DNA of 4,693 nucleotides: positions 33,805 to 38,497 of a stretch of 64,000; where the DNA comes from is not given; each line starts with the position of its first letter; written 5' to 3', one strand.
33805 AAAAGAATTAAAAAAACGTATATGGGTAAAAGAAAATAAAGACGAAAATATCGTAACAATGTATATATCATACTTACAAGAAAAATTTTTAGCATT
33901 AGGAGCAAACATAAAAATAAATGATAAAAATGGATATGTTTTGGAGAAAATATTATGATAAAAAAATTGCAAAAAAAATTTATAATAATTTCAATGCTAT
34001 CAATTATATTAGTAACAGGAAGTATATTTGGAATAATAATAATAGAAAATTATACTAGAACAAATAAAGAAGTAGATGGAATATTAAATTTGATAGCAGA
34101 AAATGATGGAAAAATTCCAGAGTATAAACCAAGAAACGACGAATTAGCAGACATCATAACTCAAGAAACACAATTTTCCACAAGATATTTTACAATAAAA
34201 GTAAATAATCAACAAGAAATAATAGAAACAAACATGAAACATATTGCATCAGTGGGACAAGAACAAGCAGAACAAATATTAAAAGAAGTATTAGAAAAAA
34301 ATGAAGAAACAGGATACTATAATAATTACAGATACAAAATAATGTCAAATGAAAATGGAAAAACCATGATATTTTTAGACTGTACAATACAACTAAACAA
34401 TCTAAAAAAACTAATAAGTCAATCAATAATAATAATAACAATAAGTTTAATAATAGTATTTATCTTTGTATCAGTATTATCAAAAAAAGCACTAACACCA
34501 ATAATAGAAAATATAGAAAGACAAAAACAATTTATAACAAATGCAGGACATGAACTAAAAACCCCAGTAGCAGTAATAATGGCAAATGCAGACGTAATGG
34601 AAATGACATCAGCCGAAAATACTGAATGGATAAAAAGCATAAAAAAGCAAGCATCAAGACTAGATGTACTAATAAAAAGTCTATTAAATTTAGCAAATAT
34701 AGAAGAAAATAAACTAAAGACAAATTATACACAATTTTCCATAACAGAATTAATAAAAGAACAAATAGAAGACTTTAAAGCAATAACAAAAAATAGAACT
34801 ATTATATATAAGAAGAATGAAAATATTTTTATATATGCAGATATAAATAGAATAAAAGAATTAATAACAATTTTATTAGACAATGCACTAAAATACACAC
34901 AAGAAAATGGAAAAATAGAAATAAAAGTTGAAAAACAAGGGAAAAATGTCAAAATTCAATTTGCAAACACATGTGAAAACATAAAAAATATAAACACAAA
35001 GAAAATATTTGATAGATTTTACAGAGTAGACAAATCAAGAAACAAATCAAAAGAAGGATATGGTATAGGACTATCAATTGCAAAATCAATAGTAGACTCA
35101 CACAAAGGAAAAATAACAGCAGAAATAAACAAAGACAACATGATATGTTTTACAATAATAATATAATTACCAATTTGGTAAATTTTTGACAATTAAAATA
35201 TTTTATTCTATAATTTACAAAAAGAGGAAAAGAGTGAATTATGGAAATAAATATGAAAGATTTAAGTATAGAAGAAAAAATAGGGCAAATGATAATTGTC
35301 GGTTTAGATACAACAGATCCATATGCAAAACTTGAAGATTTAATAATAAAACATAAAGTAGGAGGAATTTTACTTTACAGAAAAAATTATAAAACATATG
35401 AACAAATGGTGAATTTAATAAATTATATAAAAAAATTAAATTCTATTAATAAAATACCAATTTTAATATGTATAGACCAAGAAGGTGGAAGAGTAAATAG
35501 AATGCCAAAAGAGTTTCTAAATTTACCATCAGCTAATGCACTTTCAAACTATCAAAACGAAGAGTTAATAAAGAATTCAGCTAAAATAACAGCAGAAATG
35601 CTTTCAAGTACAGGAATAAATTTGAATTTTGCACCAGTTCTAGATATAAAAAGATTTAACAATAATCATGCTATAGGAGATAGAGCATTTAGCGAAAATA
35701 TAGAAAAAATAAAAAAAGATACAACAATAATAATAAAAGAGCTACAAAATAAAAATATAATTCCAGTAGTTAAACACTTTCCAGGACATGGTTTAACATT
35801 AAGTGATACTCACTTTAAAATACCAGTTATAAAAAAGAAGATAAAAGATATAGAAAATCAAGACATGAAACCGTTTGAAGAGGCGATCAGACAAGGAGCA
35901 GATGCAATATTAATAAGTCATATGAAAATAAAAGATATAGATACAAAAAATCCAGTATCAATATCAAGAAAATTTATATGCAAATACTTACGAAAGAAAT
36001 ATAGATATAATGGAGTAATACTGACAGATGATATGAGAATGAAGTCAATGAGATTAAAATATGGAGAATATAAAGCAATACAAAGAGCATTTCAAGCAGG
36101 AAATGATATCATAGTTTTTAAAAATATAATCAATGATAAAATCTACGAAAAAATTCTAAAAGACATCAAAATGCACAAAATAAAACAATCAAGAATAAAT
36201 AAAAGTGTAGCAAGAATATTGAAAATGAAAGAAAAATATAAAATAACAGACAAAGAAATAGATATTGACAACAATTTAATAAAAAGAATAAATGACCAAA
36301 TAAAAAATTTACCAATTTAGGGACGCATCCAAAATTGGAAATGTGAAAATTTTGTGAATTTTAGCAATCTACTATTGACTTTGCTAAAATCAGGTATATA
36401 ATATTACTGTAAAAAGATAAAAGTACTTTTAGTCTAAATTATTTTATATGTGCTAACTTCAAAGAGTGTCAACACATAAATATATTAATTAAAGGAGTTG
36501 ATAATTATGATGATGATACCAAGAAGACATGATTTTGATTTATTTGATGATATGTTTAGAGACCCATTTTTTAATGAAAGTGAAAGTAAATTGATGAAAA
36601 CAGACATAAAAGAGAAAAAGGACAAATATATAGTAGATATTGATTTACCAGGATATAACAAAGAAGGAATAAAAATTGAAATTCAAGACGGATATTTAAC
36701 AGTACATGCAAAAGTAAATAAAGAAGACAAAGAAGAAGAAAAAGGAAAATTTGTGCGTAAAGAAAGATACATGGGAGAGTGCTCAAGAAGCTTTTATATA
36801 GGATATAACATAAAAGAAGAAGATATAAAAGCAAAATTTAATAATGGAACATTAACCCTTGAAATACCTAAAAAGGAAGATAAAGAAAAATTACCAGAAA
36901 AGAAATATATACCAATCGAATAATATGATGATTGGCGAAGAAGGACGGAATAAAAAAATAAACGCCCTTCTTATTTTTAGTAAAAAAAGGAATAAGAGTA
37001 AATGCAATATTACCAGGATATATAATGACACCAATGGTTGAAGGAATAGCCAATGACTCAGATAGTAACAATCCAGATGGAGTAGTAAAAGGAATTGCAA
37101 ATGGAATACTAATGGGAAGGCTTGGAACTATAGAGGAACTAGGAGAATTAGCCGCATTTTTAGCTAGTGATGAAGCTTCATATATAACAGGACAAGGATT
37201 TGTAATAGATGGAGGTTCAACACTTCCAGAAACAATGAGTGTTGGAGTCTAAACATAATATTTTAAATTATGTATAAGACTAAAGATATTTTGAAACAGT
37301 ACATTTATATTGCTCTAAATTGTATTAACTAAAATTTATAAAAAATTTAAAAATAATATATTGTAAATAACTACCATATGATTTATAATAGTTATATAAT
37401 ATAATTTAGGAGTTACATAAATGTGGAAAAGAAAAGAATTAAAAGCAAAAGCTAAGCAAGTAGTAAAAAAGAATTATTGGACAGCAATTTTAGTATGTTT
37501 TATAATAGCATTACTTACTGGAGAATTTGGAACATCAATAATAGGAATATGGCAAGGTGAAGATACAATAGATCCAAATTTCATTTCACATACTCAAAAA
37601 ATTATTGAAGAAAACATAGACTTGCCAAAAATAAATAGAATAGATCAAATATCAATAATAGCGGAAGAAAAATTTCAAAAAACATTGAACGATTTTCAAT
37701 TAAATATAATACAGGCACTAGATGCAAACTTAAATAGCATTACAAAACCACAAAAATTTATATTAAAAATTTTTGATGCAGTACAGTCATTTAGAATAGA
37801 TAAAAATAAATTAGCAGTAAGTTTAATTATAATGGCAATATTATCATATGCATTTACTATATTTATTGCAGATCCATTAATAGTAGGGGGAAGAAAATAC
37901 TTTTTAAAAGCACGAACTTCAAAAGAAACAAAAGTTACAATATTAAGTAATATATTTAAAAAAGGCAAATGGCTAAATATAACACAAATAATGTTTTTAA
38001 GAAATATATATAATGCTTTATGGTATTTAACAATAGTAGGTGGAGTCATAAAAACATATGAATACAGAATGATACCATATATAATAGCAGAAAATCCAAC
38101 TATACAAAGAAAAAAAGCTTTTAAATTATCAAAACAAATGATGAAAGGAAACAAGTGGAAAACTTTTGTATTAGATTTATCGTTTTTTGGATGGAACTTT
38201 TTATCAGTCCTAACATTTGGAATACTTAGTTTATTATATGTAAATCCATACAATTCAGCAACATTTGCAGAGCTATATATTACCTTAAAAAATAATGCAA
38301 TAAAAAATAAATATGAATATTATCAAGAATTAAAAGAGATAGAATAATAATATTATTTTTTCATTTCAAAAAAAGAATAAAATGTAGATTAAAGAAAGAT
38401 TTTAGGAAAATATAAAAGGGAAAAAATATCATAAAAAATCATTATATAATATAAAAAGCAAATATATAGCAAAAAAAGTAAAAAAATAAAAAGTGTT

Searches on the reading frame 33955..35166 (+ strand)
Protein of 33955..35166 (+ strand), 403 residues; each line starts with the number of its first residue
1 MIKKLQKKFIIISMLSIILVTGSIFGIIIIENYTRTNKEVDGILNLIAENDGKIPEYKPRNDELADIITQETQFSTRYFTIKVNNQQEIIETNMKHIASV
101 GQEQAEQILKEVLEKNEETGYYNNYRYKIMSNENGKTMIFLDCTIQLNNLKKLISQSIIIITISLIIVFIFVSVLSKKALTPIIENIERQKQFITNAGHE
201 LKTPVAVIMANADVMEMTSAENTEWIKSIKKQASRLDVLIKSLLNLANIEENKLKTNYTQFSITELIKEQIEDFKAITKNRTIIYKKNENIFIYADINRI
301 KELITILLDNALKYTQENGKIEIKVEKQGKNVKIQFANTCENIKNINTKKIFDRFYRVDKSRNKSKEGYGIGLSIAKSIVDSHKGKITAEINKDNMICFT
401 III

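Call 57: search_protein_families(library=pfam, proteins=[window:33955-35166:+], max_evalue=0.0001)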
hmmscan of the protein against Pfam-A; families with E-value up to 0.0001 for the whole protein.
window:33955-35166:+ (403 aa): 3 families
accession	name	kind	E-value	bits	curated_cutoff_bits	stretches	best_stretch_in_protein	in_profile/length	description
PF02518.31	HATPase_c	-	7.7e-19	68.6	26.4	1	296-395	2-99/111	Histidine kinase-, DNA gyrase B-, and HSP90-like ATPase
PF00512.31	HisKA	-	2.5e-13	50.3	26.9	1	190-251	2-65/66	His Kinase A (phospho-acceptor) domain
PF14501.12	HATPase_c_5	-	2.5e-08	34.2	22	1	300-399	6-97/102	GHKL domain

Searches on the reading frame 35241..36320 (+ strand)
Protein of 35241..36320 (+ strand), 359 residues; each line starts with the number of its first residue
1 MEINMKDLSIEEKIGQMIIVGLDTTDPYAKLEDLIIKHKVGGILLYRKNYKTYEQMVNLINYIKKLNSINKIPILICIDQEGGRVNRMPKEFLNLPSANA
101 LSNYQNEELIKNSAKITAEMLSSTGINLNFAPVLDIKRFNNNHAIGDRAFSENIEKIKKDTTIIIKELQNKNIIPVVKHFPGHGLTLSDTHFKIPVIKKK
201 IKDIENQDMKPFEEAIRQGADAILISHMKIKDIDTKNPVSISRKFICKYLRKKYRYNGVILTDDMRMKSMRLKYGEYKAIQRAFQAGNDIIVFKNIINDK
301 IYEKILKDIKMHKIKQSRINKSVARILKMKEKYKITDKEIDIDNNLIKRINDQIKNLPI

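Call 57: search_protein_families(library=pfam, proteins=[window:35241-36320:+], max_evalue=0.0001)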
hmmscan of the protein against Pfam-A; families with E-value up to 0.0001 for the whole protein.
window:35241-36320:+ (359 aa): 2 families
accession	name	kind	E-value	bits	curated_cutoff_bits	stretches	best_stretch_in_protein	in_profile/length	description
PF00933.27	Glyco_hydro_3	-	1.2e-72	245.5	27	1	10-328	2-315/316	Glycosyl hydrolase family 3 N terminal domain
PF24753.1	DUF7698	-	9.3e-05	22.8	27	0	263-322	13-72/118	Domain of unknown function (DUF7698)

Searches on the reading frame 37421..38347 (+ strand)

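Call 57: search_protein_families(library=pfam, proteins=[window:37421-38347:+], max_evalue=0.0001)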
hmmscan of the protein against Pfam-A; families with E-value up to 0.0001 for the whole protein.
window:37421-38347:+ (308 aa): 1 family
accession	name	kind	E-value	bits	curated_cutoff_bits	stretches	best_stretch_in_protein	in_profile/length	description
PF06161.16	DUF975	-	1.5e-24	87.6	34.8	1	206-291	158-241/243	Protein of unknown function (DUF975)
